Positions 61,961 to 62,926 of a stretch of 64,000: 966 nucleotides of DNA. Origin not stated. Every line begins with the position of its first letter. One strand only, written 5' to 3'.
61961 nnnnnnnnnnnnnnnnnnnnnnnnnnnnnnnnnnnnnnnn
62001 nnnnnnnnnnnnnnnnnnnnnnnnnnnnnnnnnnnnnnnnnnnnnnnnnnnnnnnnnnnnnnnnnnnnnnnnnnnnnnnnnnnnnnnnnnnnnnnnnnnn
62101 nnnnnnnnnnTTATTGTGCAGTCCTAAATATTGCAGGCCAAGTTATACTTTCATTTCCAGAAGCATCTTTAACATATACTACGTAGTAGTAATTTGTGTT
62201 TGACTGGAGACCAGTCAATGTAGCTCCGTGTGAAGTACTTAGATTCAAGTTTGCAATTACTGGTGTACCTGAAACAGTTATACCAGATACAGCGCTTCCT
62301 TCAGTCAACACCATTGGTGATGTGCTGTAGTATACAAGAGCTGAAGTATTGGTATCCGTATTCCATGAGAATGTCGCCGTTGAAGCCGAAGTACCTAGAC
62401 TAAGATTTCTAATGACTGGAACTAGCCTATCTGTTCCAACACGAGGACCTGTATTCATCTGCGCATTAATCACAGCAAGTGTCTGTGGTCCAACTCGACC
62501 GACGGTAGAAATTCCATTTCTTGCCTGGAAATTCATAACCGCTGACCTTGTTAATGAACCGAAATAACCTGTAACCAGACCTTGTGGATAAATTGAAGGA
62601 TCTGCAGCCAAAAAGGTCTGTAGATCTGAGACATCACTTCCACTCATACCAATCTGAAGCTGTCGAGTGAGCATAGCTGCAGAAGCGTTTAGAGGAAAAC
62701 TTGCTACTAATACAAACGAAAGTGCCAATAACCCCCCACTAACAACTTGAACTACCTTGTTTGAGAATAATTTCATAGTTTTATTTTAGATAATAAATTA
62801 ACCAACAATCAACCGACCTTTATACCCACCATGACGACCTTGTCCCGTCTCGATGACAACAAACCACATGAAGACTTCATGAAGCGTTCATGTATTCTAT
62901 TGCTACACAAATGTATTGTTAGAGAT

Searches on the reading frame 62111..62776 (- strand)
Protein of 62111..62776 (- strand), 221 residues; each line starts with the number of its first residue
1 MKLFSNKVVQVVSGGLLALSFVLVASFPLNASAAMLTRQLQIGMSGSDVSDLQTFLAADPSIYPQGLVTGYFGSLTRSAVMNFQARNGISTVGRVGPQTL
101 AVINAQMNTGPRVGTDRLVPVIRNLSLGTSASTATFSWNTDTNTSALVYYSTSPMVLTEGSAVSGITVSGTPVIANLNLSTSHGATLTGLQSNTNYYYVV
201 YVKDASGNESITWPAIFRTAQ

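Call 85: find_encoding_contigs(protein=window:62111-62776:-, flank=10000, max_places=4)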
Protein window:62111-62776:- (221 aa): 4 contigs read that carry it; 2 places shown.
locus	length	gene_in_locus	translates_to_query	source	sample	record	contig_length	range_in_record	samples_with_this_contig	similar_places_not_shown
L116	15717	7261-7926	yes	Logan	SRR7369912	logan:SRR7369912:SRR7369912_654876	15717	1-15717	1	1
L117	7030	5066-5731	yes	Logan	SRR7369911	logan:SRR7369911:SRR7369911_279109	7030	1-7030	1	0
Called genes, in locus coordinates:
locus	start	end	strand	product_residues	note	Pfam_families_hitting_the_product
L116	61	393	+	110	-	-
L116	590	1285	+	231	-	-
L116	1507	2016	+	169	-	-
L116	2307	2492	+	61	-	-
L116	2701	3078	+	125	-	PF00903:Glyoxalase, PF12681:Glyoxalase_2 (weak), PF18029:Glyoxalase_6 (weak)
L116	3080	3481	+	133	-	-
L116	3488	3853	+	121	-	-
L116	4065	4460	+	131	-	-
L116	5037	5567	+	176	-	PF00300:His_Phos_1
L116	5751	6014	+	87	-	-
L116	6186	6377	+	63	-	-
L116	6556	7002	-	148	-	PF08327:AHSA1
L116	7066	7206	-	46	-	-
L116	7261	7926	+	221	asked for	PF01471:PG_binding_1, PF16656:Pur_ac_phosph_N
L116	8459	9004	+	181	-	-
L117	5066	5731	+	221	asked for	PF01471:PG_binding_1, PF16656:Pur_ac_phosph_N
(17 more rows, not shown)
